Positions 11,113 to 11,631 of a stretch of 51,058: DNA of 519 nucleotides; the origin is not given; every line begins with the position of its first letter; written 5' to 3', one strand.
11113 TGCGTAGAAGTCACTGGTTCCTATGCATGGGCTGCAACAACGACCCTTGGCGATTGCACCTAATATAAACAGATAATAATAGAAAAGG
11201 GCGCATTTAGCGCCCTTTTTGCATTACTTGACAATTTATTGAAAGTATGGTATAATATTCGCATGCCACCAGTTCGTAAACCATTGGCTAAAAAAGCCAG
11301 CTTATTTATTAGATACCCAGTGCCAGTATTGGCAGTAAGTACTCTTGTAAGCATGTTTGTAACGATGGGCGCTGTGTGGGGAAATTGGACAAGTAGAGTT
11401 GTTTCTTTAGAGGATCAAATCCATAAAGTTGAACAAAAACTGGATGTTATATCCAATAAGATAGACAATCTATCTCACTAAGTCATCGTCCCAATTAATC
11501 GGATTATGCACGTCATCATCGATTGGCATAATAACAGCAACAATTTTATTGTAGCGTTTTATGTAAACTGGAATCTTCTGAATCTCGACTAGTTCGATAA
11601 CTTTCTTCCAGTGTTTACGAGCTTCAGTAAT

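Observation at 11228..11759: Convergent, 3'-overlapping pair: leaderless membrane coiled-coil protein versus an orphan Phd/YefM-like antitoxin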

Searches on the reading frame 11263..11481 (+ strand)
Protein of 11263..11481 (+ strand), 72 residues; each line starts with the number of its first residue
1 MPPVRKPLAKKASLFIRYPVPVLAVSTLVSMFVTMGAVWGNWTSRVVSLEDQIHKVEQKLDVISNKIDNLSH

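Call 5: search_protein_families(library=pfam, proteins=[window:11263-11481:+], max_evalue=1)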
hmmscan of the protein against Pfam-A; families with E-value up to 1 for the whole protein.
window:11263-11481:+ (72 aa): 1 family
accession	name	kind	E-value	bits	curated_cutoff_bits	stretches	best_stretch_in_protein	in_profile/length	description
PF04210.18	MtrG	-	0.025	14.9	27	1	45-70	4-29/64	Tetrahydromethanopterin S-methyltransferase, subunit G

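Call 6: search_protein_families(library=phrogs, proteins=[window:11263-11481:+], max_evalue=0.1)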
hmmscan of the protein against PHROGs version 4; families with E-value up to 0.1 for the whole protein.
window:11263-11481:+ (72 aa): 2 families
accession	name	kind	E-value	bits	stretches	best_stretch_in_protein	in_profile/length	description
phrog_12015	-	unknown function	0.029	15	1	44-70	119-145/165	-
phrog_1863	-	unknown function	0.043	14.7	1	27-70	7-56/97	-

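Call 10: find_homologous_proteins(query=window:11263-11481:+, max_evalue=0.01)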
Query window:11263-11481:+ (72 aa): 1 proteins with E <= 0.01 among 2 candidates.
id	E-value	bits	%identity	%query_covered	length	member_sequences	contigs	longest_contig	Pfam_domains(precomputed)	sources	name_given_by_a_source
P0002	1.1e-39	150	100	100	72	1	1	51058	-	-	-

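Call 18: search_protein_representatives(protein=window:11263-11481:+)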
Query: 72 residues. Proteins with E-value up to 0.001 (for the whole library): 4; up to 1e-10: 1; up to 1e-30: 1. The best 4 are listed.
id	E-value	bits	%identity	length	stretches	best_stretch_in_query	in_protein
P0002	3.5e-40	150.3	100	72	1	1-72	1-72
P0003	2.0e-06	43.7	37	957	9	25-49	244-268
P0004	4.5e-04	36.3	36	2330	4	31-69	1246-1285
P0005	5.2e-04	36.1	25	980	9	29-56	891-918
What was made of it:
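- find_homologous_proteins and a full HMMER scan of 1.84 billion representatives found no relatives (calls 10, 18).
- Tried and rejected: The full HMMER scan with the 72-aa protein found only itself plus three low-complexity hits (call 18).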

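Call 24: search_protein_families(library=ncbifam, proteins=[window:11263-11481:+], max_evalue=1)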
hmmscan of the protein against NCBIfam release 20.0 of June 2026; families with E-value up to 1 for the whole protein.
window:11263-11481:+ (72 aa): 1 family
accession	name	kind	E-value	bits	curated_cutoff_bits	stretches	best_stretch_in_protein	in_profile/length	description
TIGR01149.1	mtrG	equivalog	0.089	12.7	50.65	1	45-70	6-31/70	tetrahydromethanopterin S-methyltransferase subunit MtrG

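Call 25: search_protein_families(library=padloc, proteins=[window:11263-11481:+], max_evalue=1)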
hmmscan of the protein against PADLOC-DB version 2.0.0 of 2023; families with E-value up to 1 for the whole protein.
window:11263-11481:+ (72 aa): 0 families

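Call 78: search_solved_structures(query=A3, max_evalue=1, show_alignments=1)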
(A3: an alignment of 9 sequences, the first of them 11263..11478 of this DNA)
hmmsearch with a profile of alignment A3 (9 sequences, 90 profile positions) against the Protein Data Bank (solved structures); distinct sequences matched with E-value up to 1: 54.
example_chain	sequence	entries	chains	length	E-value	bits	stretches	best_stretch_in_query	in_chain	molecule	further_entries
4oyd_B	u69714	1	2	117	0.031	17.3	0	24-75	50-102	Computationally designed Inhibitor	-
3zia_J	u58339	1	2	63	0.039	16.9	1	41-87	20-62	ATPASE INHIBITOR, MITOCHONDRIAL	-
4xng_A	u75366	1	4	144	0.11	15.5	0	55-82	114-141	Uncharacterized protein MG218.1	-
8ims_B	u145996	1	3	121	0.12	15.3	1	45-86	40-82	E3 ubiquitin-protein ligase TRAF7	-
3lt7_A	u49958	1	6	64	0.21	14.5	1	61-89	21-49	Adhesin yadA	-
5apz_A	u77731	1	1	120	0.23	14.5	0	50-85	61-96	GENERAL CONTROL PROTEIN GCN4, NOR1 TCAR0761, GENERAL CONTROL PROTEIN GCN4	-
9mw6_A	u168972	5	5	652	0.25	14.3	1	37-81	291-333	AncD1D2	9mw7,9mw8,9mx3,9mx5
1br0_A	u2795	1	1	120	0.25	14.3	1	53-85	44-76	PROTEIN (SYNTAXIN 1-A)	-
1ez3_A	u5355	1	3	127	0.29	14.1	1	53-85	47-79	SYNTAXIN-1A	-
6sw9_O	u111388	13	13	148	0.33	13.9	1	24-66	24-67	30S ribosomal protein S13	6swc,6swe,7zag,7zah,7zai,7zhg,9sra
1ru7_B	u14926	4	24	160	0.37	13.8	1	48-89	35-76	hemagglutinin | Hemagglutinin HA2 chain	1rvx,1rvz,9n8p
6zrk_D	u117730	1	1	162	0.39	13.7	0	48-88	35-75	Hemagglutinin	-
1ruy_I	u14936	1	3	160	0.41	13.6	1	48-89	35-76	hemagglutinin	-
6hjp_B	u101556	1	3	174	0.46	13.5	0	48-89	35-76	Hemagglutinin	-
3lt6_A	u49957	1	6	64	0.48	13.4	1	61-89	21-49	Adhesin yadA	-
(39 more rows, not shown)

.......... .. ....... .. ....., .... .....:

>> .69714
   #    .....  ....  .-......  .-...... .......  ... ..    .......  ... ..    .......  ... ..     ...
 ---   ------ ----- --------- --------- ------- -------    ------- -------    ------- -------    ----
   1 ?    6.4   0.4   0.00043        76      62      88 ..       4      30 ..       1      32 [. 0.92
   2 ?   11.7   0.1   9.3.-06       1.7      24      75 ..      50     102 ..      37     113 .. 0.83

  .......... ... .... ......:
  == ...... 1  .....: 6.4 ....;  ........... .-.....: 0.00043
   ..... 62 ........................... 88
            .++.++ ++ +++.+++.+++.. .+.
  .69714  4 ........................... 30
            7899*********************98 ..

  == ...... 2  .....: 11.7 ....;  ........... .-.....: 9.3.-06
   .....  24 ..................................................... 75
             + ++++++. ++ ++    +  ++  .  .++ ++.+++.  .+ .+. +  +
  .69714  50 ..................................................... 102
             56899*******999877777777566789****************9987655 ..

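Call 79: search_protein_families(library=phrogs, alignment_id=A3, max_evalue=0.01)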
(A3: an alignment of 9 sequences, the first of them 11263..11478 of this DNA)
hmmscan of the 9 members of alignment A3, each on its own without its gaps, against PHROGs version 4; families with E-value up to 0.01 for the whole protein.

A. member 1, window:11263-11478:+ (72 aa): 0 families

B. families by the number of members that match (of 9 scanned): 3 families
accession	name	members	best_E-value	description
phrog_5345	-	2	0.0015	-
phrog_1009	-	1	0.00096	-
phrog_7885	-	1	0.01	-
